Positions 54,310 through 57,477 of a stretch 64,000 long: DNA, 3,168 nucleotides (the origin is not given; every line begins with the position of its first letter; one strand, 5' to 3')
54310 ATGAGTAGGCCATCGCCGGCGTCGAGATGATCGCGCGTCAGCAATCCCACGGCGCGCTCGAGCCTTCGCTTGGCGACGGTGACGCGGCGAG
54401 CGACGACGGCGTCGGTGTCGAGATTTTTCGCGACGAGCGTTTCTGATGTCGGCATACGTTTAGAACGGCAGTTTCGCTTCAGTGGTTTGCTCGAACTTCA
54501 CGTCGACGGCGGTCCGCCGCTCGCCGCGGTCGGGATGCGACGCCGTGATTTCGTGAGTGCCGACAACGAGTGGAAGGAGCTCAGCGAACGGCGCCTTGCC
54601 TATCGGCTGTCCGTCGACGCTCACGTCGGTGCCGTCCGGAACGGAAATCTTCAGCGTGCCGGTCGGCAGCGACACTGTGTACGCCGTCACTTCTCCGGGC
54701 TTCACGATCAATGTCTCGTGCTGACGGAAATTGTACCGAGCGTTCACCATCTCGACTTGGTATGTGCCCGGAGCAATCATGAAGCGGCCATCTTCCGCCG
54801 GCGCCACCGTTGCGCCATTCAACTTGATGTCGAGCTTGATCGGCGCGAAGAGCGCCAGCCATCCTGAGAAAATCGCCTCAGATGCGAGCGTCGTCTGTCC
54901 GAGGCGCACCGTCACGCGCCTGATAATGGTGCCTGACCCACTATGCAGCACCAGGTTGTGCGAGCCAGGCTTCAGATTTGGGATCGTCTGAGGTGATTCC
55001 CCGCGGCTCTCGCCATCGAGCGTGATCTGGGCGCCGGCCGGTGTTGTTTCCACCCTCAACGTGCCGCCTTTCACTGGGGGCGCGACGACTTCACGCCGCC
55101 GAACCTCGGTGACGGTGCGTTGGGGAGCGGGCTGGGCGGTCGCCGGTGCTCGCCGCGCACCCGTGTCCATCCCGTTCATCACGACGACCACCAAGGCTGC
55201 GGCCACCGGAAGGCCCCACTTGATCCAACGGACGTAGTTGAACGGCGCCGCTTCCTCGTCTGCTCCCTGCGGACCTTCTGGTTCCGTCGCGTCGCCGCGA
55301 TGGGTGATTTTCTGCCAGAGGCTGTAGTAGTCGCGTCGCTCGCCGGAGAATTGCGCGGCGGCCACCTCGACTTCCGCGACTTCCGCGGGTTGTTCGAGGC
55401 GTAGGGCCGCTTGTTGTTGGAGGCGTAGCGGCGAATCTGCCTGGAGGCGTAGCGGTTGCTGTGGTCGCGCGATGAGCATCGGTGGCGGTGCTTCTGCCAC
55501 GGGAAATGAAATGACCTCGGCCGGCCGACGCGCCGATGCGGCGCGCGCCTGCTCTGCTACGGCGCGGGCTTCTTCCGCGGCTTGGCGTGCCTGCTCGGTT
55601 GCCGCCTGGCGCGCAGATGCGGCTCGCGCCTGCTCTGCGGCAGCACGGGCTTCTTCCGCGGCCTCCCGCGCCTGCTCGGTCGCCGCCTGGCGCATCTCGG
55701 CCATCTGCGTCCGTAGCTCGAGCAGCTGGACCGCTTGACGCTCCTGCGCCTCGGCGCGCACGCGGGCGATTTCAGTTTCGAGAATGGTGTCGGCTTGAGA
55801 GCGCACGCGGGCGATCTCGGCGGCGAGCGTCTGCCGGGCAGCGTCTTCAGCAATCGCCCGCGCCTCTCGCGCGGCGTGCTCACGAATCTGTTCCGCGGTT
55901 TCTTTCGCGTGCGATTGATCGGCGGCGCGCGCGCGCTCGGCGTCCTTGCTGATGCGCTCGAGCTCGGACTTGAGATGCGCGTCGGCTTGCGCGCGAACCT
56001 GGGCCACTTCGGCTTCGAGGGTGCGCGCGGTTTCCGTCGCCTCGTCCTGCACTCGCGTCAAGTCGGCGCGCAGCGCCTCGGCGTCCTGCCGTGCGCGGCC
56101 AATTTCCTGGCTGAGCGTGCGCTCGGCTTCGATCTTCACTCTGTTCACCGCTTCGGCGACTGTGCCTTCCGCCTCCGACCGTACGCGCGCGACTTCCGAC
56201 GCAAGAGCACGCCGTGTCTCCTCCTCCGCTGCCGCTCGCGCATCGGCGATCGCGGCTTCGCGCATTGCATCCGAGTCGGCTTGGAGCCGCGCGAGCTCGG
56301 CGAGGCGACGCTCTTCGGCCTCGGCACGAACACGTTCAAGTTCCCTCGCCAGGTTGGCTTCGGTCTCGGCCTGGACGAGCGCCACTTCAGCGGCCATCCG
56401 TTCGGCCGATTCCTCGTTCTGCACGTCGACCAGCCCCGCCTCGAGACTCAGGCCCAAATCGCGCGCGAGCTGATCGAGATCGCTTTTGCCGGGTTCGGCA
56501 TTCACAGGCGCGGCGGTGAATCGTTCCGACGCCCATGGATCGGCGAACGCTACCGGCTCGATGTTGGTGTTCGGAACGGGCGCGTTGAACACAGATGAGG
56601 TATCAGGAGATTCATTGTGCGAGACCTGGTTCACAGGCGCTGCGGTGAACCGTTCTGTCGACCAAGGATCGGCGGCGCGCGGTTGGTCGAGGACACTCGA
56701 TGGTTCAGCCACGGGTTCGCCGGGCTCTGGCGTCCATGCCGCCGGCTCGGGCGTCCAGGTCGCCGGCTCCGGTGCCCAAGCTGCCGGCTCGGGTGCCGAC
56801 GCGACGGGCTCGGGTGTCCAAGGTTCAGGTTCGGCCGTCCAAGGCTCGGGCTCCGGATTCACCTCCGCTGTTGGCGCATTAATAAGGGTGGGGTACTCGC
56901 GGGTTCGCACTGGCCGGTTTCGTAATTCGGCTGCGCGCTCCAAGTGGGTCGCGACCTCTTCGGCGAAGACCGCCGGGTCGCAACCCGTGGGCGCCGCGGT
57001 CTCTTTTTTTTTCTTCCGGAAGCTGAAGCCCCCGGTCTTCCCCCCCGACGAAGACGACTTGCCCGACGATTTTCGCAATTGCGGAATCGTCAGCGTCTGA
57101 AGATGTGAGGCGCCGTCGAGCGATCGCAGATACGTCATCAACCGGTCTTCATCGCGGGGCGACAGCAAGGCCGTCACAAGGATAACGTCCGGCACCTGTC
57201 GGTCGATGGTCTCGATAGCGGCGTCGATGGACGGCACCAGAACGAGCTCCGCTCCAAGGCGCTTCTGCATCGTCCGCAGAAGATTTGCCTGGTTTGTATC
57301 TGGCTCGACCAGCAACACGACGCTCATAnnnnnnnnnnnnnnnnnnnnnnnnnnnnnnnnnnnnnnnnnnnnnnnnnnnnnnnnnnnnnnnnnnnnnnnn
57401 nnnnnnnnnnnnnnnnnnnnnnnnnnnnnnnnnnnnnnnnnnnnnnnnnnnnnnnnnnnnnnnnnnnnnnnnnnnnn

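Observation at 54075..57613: Three-gene operon divergent from the Tad/Flp locus, encoding a 955-aa pseudo-receiver / coiled-coil / TM / PEGA protein (candidate pilus landmark module)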

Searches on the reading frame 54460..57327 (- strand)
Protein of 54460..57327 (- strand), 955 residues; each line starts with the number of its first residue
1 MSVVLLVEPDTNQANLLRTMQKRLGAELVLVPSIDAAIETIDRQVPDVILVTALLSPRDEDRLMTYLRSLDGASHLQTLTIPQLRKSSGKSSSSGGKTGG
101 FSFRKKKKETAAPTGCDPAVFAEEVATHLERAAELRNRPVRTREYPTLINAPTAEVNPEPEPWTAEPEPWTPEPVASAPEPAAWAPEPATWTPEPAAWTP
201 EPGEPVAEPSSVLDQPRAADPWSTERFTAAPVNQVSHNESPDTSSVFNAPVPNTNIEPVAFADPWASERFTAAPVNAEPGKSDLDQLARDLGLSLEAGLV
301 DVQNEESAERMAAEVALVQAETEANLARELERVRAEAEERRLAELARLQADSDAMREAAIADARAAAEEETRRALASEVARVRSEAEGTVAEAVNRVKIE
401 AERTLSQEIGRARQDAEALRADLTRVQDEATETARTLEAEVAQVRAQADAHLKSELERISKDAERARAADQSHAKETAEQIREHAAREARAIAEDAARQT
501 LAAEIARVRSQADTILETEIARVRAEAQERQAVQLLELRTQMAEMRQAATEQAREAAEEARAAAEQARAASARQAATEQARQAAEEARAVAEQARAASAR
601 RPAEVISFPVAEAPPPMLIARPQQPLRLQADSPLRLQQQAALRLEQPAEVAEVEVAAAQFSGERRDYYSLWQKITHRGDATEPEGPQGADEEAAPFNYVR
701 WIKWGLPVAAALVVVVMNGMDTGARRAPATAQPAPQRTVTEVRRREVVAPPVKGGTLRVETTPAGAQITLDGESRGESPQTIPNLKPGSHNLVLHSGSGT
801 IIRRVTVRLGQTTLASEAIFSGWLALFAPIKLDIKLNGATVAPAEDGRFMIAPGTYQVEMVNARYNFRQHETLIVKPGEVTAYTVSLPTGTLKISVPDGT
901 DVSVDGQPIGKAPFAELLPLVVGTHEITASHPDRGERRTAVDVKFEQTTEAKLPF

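Call 3: search_protein_families(library=pfam, proteins=[window:54460-57327:-], max_evalue=0.01)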
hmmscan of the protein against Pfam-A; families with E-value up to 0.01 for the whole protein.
window:54460-57327:- (955 aa): 1 family
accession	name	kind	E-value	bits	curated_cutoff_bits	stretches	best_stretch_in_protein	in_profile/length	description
PF08308.17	PEGA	-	7.5e-17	61.4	20.8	2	755-813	2-61/71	PEGA domain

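Call 4: search_protein_families(library=ncbifam, proteins=[window:54460-57327:-], max_evalue=0.01)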
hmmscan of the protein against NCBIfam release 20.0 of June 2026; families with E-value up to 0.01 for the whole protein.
window:54460-57327:- (955 aa): 2 families
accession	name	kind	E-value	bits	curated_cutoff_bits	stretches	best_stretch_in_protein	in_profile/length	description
NF047815.1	LIC10124_lipo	equivalog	3.1e-08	32.6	650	1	747-889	191-339/516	LIC10124 family lipoprotein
NF038297.2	hybrid_HK_HrmK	equivalog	0.0099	14.5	725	1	3-69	492-558/607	hybrid histidine kinase/response regulator HrmK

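Call 5: find_encoding_contigs(protein=window:54460-57327:-, flank=10000, max_places=6)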
Protein window:54460-57327:- (955 aa): no gene with exactly this product is on record in the collection.

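Call 6: find_homologous_proteins(query=window:54460-57327:-, max_evalue=0.001)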
Query window:54460-57327:- (955 aa): 149 proteins with E <= 0.001 among 8000 candidates; the best 120 are listed.
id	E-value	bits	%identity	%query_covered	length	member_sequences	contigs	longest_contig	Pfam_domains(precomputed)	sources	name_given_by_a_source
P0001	0.0e+0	1037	55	85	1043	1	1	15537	PF08308.18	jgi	jgi:CheY-like chemotaxis protein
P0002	6.5e-298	1009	60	100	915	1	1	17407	PF08308.18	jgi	jgi:CheY-like chemotaxis protein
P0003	6.1e-292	989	59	100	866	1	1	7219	PF08308.18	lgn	-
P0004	4.7e-283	960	61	69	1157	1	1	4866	PF08308.18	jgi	jgi:hypothetical protein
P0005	1.9e-274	931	56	100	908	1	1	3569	PF08308.18,PF02095.22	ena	-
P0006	1.8e-234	799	54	88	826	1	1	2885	PF08308.18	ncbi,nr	ncbi:MAG: PEGA domain-containing protein, partial [Vicinamibacterales bacterium]|nr:PEGA domain-cont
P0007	9.1e-197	674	43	100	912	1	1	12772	PF08308.18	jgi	jgi:hypothetical protein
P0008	3.2e-169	583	45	71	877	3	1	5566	PF08308.18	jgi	jgi:CheY-like chemotaxis protein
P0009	7.1e-169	582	41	57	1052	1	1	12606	PF08308.18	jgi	jgi:CheY-like chemotaxis protein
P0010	5.2e-168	579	38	100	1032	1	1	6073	PF08308.18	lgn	-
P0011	4.1e-163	563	41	100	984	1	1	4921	PF08308.18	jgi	jgi:PEGA domain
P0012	2.4e-162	560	40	30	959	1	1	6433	PF08308.18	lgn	-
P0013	1.9e-159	551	32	55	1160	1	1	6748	PF08308.18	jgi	jgi:CheY-like chemotaxis protein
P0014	7.4e-159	549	40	72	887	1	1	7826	PF08308.18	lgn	-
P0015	4.1e-153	530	42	30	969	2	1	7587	PF08308.18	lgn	-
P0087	1.3e-88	316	38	21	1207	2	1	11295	PF08308.18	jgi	-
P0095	5.5e-75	271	34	26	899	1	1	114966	PF08308.18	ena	-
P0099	1.5e-48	184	36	14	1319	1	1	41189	PF08308.18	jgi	jgi:hypothetical protein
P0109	2.0e-30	124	45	14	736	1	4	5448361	-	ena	-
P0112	6.6e-30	122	48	20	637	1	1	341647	-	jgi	jgi:hypothetical protein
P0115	1.8e-28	118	43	20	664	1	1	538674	-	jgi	jgi:hypothetical protein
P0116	8.2e-28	115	50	14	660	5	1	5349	-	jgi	jgi:CheY-like chemotaxis protein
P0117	1.1e-27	115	50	14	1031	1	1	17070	-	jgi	jgi:hypothetical protein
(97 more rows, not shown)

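Call 11: find_related_loci(query=A1, collection=genome_contigs, flank=10000)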
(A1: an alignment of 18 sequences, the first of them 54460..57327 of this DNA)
Query A1 (955 aa) in genome_contigs; peptide patterns used: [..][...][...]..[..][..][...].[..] (x = any residue, [..] = any of these).
79 stretches matched a pattern; 41 encode a relative of the query (tblastn E <= 1e-3); 41 distinct loci.
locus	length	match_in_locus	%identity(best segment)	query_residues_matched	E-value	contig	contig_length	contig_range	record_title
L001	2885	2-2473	54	115-955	0e+0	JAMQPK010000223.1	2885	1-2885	MAG: Vicinamibacterales bacterium isolate CH22 k141_2832029, whole genome shotgun sequence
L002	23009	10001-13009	36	1-955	6e-115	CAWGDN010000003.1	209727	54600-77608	MAG: Vicinamibacterales bacterium isolate MFD02242.bin.2.124 genome assembly, contig: contig_39528, whole genome shotgun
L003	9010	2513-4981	36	1-955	2e-104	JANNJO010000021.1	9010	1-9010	MAG: Acidobacteriota bacterium isolate SOY_4_C_metabat_76 SOY_4_C_k141_3851841, whole genome shotgun sequence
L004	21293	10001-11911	37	296-944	4e-78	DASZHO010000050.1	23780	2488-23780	MAG TPA_asm: Vicinamibacterales bacterium isolate SMAG_U6578 k141_4316772, whole genome shotgun sequence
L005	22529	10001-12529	36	1-955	6e-70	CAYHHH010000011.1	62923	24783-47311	MAG TPA_asm: uncultured Bifidobacteriaceae bacterium isolate ERP119702_co1_17 genome assembly, contig: NODE_359_length_6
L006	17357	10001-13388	42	1-955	1e-65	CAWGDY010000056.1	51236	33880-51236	MAG: Vicinamibacterales bacterium isolate MFD02242.bin.1.84 genome assembly, contig: contig_87549, whole genome shotgun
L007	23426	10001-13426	42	1-955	4e-64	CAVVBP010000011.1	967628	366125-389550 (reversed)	MAG: Vicinamibacterales bacterium isolate MFD02809.bin.1.263 genome assembly, contig: contig_49793, whole genome shotgun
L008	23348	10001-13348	42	1-955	4e-63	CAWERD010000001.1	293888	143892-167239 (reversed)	MAG: Vicinamibacterales bacterium isolate MFD09212.bin.1.144 genome assembly, contig: contig_11112, whole genome shotgun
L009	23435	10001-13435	36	1-955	6e-71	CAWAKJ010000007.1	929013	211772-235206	MAG: Vicinamibacterales bacterium isolate MFD02360.bin.1.271 genome assembly, contig: contig_9634, whole genome shotgun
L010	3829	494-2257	43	363-955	4e-60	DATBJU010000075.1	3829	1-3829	MAG TPA_asm: Xanthobacteraceae bacterium isolate SMAG_U3928 k141_4293591, whole genome shotgun sequence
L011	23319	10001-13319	37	1-955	5e-60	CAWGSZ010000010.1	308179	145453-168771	MAG: Vicinamibacterales bacterium isolate MFD05567.bin.1.13 genome assembly, contig: contig_477, whole genome shotgun se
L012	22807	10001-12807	45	1-955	1e-62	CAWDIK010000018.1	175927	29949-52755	MAG: Vicinamibacterales bacterium isolate MFD04850.bin.2.276 genome assembly, contig: contig_47549, whole genome shotgun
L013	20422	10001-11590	34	1-547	2e-57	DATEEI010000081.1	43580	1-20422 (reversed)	MAG TPA_asm: Vicinamibacterales bacterium isolate SMAG_U8729 k141_2260420, whole genome shotgun sequence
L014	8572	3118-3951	41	667-943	2e-55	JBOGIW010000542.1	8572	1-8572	MAG: Vicinamibacterales bacterium isolate M3-S_metawrap_bin.136 k127_639204, whole genome shotgun sequence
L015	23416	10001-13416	49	1-955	5e-51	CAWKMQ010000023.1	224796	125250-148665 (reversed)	MAG: Vicinamibacterales bacterium isolate MFD03066.bin.2.29 genome assembly, contig: contig_5652, whole genome shotgun s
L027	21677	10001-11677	39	1-943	9e-36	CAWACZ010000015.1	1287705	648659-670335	MAG: uncultured Acidobacteriota bacterium isolate MFD00962.bin.1.10 genome assembly, contig: contig_8290, whole genome s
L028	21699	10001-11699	39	1-938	4e-34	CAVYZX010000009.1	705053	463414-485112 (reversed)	MAG: uncultured Acidobacteriota bacterium isolate MFD02242.bin.1.362 genome assembly, contig: contig_13529, whole genome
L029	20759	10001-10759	33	702-955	4e-34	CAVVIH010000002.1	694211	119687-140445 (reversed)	MAG: uncultured Acidobacteriota bacterium isolate MFD02840.bin.2.178 genome assembly, contig: contig_110805, whole genom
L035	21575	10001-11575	36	3-944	2e-30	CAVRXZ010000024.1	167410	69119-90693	MAG: uncultured Acidobacteriota bacterium isolate MFD02242.bin.2.305 genome assembly, contig: contig_47389, whole genome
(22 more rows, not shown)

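Call 14: find_encoding_contigs(protein=P0109, flank=10000, max_places=2)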
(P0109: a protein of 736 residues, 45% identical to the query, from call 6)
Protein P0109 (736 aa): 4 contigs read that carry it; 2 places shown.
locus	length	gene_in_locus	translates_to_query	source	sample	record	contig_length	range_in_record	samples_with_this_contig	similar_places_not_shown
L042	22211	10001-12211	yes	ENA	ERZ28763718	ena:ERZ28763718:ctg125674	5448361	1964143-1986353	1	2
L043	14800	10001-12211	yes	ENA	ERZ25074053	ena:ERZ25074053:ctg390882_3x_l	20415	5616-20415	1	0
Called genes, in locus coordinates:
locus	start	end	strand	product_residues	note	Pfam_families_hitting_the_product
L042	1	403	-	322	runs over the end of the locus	PF00482:T2SSF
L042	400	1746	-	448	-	PF00437:T2SSE, PF27713:UCP018868 (weak)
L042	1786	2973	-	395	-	PF00072:Response_reg (weak), PF13614:AAA_31 (weak)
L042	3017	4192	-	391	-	PF13400:Tad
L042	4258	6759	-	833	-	PF13629:T2SS-T3SS_pil_N, PF00263:Secretin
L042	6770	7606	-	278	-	PF08666:SAF, PF16976:RcpC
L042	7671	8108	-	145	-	PF07811:TadE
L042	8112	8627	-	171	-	PF01478:Peptidase_A24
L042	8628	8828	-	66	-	PF04964:Flp_Fap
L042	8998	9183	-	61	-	PF04964:Flp_Fap (weak)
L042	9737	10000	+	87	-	-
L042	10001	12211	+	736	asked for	-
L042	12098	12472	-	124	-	-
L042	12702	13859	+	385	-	PF04909:Amidohydro_2 (weak), PF02126:PTE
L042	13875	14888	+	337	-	PF13924:Lipocalin_5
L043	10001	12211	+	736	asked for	-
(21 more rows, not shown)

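Call 15: find_encoding_contigs(protein=P0115, flank=10000, max_places=2)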
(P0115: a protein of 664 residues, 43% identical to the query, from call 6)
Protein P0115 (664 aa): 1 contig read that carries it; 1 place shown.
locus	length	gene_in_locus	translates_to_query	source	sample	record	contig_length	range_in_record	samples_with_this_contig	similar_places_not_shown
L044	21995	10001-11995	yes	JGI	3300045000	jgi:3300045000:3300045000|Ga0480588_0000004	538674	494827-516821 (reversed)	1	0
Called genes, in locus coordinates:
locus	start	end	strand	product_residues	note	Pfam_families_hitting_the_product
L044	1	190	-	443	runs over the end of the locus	-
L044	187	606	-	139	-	PF02643:DUF192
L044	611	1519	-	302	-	PF00482:T2SSF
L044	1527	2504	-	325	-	PF00482:T2SSF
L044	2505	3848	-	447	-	PF00437:T2SSE, PF27713:UCP018868 (weak), PF00005:ABC_tran (faint)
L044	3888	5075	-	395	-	PF00072:Response_reg (weak), PF13614:AAA_31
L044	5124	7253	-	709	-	PF13629:T2SS-T3SS_pil_N, PF04972:BON (weak), PF00263:Secretin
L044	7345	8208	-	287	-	PF13144:ChapFlgA (faint), PF16976:RcpC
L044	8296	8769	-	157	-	PF01478:Peptidase_A24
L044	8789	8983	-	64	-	PF04964:Flp_Fap (weak)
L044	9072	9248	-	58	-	PF04964:Flp_Fap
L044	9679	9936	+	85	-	-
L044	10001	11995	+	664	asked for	-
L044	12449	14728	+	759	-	PF00176:SNF2-rel_dom, PF00270:DEAD (weak), PF04851:ResIII, PF00271:Helicase_C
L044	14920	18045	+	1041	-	PF02384:N6_Mtase (weak), PF20473:MmeI_Mtase (weak), PF07669:Eco57I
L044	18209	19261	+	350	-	PF01590:GAF, PF13185:GAF_2, PF13492:GAF_3 (weak), PF00512:HisKA (faint)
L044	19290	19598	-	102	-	PF07843:DUF1634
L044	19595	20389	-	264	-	PF01925:TauE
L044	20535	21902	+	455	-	PF00753:Lactamase_B, PF00581:Rhodanese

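Call 16: find_encoding_contigs(protein=P0099, flank=10000, max_places=2)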
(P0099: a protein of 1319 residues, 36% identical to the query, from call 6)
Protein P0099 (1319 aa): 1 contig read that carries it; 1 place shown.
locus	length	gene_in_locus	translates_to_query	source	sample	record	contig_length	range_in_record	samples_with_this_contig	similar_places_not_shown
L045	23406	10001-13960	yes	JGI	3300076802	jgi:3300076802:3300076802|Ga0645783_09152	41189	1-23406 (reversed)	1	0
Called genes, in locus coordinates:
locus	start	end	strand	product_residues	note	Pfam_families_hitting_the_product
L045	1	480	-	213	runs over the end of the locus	-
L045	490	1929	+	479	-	PF00266:Aminotran_5 (weak)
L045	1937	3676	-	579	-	-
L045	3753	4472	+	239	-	PF00501:AMP-binding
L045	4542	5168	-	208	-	-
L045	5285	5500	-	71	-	PF21686:LigD_Prim-Pol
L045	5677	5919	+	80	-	-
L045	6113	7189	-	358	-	PF01068:DNA_ligase_A_M, PF04679:DNA_ligase_A_C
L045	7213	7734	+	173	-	PF04978:MST (weak), PF12867:DinB_2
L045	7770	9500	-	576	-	PF00140:Sigma70_r1_2, PF04542:Sigma70_r2, PF04539:Sigma70_r3, PF04545:Sigma70_r4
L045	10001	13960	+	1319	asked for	PF08308:PEGA (faint)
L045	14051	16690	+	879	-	PF00311:PEPcase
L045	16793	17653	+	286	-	PF13714:PEP_mutase, PF00463:ICL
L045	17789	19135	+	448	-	PF02447:GntP_permease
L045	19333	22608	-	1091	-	PF07081:DUF1349 (weak), PF00266:Aminotran_5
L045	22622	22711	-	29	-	-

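Call 33: search_protein_families(library=pfam, proteins=[L029:7988-10774:+, L029:11601-13067:+, L029:13108-13779:+, L029:13335-13907:+, L029:13757-17041:+, L029:6093-7547:+, L029:3773-6004:+, L029:10006-10875:+], max_evalue=0.01)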
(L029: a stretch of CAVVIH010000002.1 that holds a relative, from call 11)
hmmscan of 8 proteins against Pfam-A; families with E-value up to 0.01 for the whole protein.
L029:7988-10774:+ (928 aa): 2 families
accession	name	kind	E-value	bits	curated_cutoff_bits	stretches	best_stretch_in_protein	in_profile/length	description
PF08308.17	PEGA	-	1.5e-21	76.5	20.8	2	726-788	2-65/71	PEGA domain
PF13620.12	CarboxypepD_reg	-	0.0019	19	32.3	0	822-856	45-79/82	Carboxypeptidase regulatory-like domain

L029:11601-13067:+ (488 aa): 3 families
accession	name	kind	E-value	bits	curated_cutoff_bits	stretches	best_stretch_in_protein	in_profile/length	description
PF02811.25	PHP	-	3.4e-11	44.2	26.4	1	249-353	1-95/164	PHP domain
PF01876.22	RNase_P_p30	-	0.00022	21.2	35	1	251-356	4-104/214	RNase P subunit p30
PF14791.11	DNA_pol_B_thumb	-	0.00053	20.2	25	1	203-224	42-63/63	DNA polymerase beta thumb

L029:13108-13779:+ (223 aa): 2 families
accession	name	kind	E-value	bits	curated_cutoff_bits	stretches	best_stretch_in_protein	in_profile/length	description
PF03548.22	LolA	-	2.5e-25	89.5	23.6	1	40-207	2-164/165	Outer membrane lipoprotein carrier protein LolA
PF09865.15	DUF2092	-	0.00015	21.7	21.2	0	60-111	37-89/212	Predicted periplasmic protein (DUF2092)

L029:13335-13907:+ (190 aa): 0 families

L029:13757-17041:+ (1094 aa): 4 families
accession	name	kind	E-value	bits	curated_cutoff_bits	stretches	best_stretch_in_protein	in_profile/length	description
PF00263.26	Secretin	-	1e-36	126.5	27.5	1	378-543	2-169/169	Bacterial type II and III secretion system protein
PF03958.22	Secretin_N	-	7.6e-09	36.1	28.2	1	249-308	1-68/69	Bacterial type II/III secretion system short domain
PF07719.23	TPR_2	-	8.3e-05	22.9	27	0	81-111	4-34/34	Tetratricopeptide repeat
PF14559.12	TPR_19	-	0.00067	20.4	25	0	43-73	4-34/68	Tetratricopeptide repeat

L029:6093-7547:+ (484 aa): 0 families

L029:3773-6004:+ (743 aa): 2 families
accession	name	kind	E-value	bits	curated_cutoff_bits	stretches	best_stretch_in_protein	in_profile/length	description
PF02233.22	PNTB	-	4.2e-175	583.5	31.7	1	288-734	2-455/456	NAD(P) transhydrogenase beta subunit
PF00205.28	TPP_enzyme_M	-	0.0048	17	30.4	0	572-609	3-40/137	Thiamine pyrophosphate enzyme, central domain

L029:10006-10875:+ (289 aa): 0 families

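Call 43: find_encoding_contigs(protein=P0117, flank=10000, max_places=1)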
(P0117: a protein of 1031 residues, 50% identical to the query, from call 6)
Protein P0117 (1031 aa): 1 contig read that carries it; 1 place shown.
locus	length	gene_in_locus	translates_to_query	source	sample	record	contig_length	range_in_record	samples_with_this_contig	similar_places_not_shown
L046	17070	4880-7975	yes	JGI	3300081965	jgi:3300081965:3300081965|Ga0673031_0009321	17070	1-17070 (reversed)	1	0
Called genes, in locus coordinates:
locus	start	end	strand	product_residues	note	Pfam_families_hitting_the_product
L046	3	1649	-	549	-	?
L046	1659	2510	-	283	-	PF08666:SAF, PF16976:RcpC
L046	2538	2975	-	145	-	PF07811:TadE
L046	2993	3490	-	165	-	PF01478:Peptidase_A24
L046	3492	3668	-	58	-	PF04964:Flp_Fap (weak)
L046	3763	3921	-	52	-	PF04964:Flp_Fap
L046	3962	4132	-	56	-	PF04964:Flp_Fap (weak)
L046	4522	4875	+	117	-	-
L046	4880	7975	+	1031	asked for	-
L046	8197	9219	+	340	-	PF03781:FGE-sulfatase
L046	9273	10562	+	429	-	PF01408:GFO_IDH_MocA, PF22725:GFO_IDH_MocA_C3, PF02894:GFO_IDH_MocA_C (faint)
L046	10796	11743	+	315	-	PF02424:ApbE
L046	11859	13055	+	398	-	PF01306:LacY_symp, PF03825:Nuc_H_symport, PF07690:MFS_1 (weak), PF12832:MFS_1_like, PF07690:MFS_1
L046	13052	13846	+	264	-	PF07978:NIPSNAP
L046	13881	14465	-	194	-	PF04239:DUF421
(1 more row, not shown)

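Call 44: find_encoding_contigs(protein=P0095, flank=10000, max_places=1)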
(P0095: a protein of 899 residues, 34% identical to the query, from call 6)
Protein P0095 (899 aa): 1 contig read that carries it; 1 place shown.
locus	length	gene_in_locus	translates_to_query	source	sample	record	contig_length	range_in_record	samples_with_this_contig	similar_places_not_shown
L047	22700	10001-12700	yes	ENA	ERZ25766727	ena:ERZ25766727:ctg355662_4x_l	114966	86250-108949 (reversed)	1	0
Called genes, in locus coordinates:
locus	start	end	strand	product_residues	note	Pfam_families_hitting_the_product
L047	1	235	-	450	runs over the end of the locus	-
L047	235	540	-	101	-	PF02643:DUF192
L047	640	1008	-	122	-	PF00482:T2SSF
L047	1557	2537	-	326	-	PF00482:T2SSF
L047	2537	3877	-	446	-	PF00437:T2SSE, PF27713:UCP018868 (weak)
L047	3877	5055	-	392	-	PF13614:AAA_31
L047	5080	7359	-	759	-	PF13629:T2SS-T3SS_pil_N, PF00263:Secretin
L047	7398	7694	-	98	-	PF16976:RcpC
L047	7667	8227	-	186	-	PF08666:SAF (faint), PF16976:RcpC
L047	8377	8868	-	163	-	PF01478:Peptidase_A24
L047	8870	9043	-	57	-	PF04964:Flp_Fap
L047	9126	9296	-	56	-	PF04964:Flp_Fap (weak)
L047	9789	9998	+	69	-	-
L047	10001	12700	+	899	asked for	PF08308:PEGA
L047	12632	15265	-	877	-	PF02585:PIG-L, PF10633:NPCBM_assoc (weak)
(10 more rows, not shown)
